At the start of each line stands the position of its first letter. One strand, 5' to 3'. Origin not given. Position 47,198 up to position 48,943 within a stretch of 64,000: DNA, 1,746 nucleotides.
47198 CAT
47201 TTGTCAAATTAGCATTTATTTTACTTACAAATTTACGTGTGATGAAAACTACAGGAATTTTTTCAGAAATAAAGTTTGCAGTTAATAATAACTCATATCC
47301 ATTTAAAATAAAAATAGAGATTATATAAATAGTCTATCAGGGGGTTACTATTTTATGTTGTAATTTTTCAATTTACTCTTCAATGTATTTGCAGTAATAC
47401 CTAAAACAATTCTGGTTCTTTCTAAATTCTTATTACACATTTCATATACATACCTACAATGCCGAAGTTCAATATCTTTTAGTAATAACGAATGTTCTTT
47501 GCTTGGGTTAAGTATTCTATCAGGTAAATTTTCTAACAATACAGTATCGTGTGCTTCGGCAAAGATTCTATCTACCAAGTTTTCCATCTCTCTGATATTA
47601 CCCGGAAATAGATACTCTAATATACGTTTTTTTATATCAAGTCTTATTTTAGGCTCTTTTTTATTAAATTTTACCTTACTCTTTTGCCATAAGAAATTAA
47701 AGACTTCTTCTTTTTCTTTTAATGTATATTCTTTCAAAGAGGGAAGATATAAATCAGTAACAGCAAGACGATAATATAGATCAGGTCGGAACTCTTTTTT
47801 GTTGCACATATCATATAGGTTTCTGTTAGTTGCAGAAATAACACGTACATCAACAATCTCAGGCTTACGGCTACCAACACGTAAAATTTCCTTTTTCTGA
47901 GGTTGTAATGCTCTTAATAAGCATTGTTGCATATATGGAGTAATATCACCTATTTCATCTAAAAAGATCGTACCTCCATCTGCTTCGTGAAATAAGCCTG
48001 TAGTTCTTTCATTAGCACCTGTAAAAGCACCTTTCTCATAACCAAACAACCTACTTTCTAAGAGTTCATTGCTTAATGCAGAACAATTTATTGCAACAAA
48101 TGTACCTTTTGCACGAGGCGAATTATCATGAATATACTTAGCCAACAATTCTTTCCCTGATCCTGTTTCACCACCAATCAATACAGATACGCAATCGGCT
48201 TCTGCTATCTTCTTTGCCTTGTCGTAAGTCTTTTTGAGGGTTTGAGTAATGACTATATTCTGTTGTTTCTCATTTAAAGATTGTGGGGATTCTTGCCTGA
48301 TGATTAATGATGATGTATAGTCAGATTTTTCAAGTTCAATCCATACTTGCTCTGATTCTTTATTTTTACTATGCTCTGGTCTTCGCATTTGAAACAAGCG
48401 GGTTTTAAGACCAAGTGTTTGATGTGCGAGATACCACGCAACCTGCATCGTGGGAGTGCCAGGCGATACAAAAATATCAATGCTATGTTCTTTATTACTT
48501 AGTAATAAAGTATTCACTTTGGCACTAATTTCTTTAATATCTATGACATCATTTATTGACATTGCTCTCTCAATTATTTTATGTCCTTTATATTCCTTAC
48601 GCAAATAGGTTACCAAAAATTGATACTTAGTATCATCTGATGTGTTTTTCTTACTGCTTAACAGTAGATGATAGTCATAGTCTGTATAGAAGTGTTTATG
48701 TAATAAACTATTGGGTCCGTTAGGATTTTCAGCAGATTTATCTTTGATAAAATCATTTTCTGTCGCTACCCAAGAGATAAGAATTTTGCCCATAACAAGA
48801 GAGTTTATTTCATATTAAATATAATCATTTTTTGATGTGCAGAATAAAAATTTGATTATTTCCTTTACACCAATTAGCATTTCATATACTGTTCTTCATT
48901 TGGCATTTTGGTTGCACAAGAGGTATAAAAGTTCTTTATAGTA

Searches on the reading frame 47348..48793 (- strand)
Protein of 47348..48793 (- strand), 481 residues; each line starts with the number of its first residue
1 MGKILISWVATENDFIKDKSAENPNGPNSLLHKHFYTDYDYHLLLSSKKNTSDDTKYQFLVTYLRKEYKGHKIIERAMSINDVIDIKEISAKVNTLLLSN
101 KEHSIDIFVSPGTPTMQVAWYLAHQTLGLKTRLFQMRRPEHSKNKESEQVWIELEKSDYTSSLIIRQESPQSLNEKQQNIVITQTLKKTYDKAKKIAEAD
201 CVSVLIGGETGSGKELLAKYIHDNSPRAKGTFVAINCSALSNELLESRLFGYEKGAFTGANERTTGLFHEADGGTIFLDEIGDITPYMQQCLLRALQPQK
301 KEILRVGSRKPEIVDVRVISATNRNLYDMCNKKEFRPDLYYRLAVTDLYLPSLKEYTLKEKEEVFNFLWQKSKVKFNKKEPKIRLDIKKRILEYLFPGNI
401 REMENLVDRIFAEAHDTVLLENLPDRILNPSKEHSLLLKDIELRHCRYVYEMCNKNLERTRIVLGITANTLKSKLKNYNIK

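Call 3: search_protein_families(library=pfam, proteins=[window:47348-48793:-], max_evalue=0.1)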
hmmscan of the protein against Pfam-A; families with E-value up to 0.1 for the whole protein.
window:47348-48793:- (481 aa): 12 families
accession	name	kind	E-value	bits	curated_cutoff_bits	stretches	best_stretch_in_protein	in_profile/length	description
PF00158.32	Sigma54_activat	-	6.7e-62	208.5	20.2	1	183-348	5-167/168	Sigma-54 interaction domain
PF14532.12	Sigma54_activ_2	-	6.1e-15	56.1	25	1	194-353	15-138/138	Sigma-54 interaction domain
PF25601.1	AAA_lid_14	-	1.8e-08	34.5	27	1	365-434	11-81/87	AAA+ ATPase lid domain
PF07728.20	AAA_5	-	7.4e-05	23.2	22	1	204-334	2-130/139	AAA domain (dynein-related subfamily)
PF07724.20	AAA_2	-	0.00015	22.3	27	1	202-295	4-98/166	AAA domain (Cdc48 subfamily)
PF00004.35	AAA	-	0.00024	22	21.2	1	204-327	1-111/131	ATPase family associated with various cellular activities (AAA)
PF01078.27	Mg_chelatase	-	0.00035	20.5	20.3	1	191-323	12-157/207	Magnesium chelatase, subunit ChlI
PF22208.1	Cas_Csm6_CARF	-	0.012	15.8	27.5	1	91-148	24-81/106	Cas_Csm6 CARF domain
PF13191.12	AAA_16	-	0.015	16.3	32.6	1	194-250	17-79/167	AAA ATPase domain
PF06956.16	RtcR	-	0.017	15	23.1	1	74-161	72-164/183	Regulator of RNA terminal phosphate cyclase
PF19810.5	HFX_2341_N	-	0.019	15.8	30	1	43-125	27-106/120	HFX_2341-like, N-terminal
PF06414.18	Zeta_toxin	-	0.032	14.1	22.3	0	191-229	5-44/199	Zeta toxin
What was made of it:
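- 47348..48793 (-): RtcR-like CARF-AAA+-HTH sigma-54 activator (bEBP); cassette gene, not backbone. PF00158 E 6.7e-62 (call 3).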

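Call 4: search_protein_families(library=ncbifam, proteins=[window:47348-48793:-], max_evalue=0.1)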
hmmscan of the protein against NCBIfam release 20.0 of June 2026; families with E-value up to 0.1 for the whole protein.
window:47348-48793:- (481 aa): 32 families (the best 25 are shown)
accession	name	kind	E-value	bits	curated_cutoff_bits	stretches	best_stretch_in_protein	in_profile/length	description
NF041552.1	TF_PrdR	equivalog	1.9e-80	270.8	795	1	147-479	237-577/577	sigma-54 dependent transcriptional regulator PrdR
NF038308.1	RNA_repair_RtcR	equivalog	3e-76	257.3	650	1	3-427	4-435/530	RNA repair transcriptional activator RtcR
TIGR01817.1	nifA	equivalog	3.9e-75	253.6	528.85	1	158-417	175-431/534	nif-specific transcriptional activator NifA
NF003451.0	PRK05022.1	equivalog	1e-67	229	476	1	167-416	181-425/512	nitric oxide reductase transcriptional regulator NorR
TIGR02915.1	PEP_resp_reg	equivalog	3.3e-67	227.2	502.6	1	179-481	141-445/445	PEP-CTERM-box response regulator transcription factor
NF049963.1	RespRegFlgRCampy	domain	1.1e-65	222.2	750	1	174-480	131-429/429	fla regulon two-component system response regulator FlgR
NF050807.1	TransRegFlbDCaul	equivalog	1.5e-65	221.9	750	1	175-414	116-351/454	sigma-54-dependent transcriptional regulator FlbD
TIGR01818.1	ntrC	equivalog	4.1e-65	220.4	558.6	1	173-429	129-383/463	nitrogen regulation protein NR(I)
NF008469.0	PRK11361.1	equivalog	6.1e-65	219.7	714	1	190-480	156-456/461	acetoacetate metabolism transcriptional regulator AtoC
NF011695.0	PRK15115.1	equivalog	5.2e-60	203.4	763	1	168-430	125-384/445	two-component system response regulator GlrR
TIGR02329.1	propionate_PrpR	equivalog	7.3e-59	199.8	499.2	1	202-412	236-448/526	propionate catabolism operon regulatory protein PrpR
NF011953.0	PRK15424.1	equivalog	8e-58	196.3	703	1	202-477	243-533/538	propionate catabolism operon regulatory protein PrpR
NF007689.0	PRK10365.1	equivalog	1.5e-56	192.1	760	1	184-411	146-369/441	sigma-54-dependent response regulator transcription factor ZraR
NF008085.0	PRK10820.1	equivalog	1.7e-55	188.6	576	1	169-479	196-511/520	transcriptional regulator TyrR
TIGR02974.1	phageshock_pspF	equivalog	4.6e-55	187.2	443.55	1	185-421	7-241/336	phage shock protein operon transcriptional activator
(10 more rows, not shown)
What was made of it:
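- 47348..48793 (-): NCBIfam RtcR E 3e-76, below its cut-off (call 4).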

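Call 35: search_protein_families(library=padloc, proteins=[window:47348-48793:-], max_evalue=0.1)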
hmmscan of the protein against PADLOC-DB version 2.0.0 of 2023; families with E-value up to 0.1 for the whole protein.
window:47348-48793:- (481 aa): 6 families
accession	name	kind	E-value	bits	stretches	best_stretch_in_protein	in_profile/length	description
PDLC01995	RtcR_PspF2--CARF_AAA_HTH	-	1.9e-120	401.3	1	3-481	2-481/481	-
PDLC01994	RtcR_PspF1--CARF_AAA_HTH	-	2.8e-62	209.3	1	3-429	4-398/468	-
PDLC01993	RtcR--CARF_AAA_HTH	-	8.2e-48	161.1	1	56-416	53-424/523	-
PDLC01797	CARF1--CARF_HEPN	-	7.6e-05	19.9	1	49-153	43-154/428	-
PDLC01359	Csm6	-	0.00033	18.1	1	98-150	32-84/316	CAS-III; associated_signaling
PDLC01882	CARF4--CARF_PDDEXK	-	0.0006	16.4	1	78-138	114-176/569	-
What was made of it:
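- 47348..48793 (-): PADLOC RtcR_PspF2--CARF_AAA_HTH E 1.9e-120 over the full length (call 35).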

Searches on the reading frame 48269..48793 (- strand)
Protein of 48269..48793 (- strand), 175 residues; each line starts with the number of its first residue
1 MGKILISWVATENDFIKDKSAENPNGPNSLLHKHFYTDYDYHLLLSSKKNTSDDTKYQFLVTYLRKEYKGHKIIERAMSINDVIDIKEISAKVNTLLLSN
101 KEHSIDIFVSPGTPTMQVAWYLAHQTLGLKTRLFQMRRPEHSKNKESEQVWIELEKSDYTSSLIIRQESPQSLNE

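Call 72: find_related_loci(query=A8, collection=metagenome_contigs, flank=6000)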
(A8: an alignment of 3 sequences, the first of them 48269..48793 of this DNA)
Query A8 (175 aa) in metagenome_contigs; peptide patterns used: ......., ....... (x = any residue, [..] = any of these).
579 stretches matched a pattern, but none encodes a relative of the query by tblastn (E <= 1e-3).
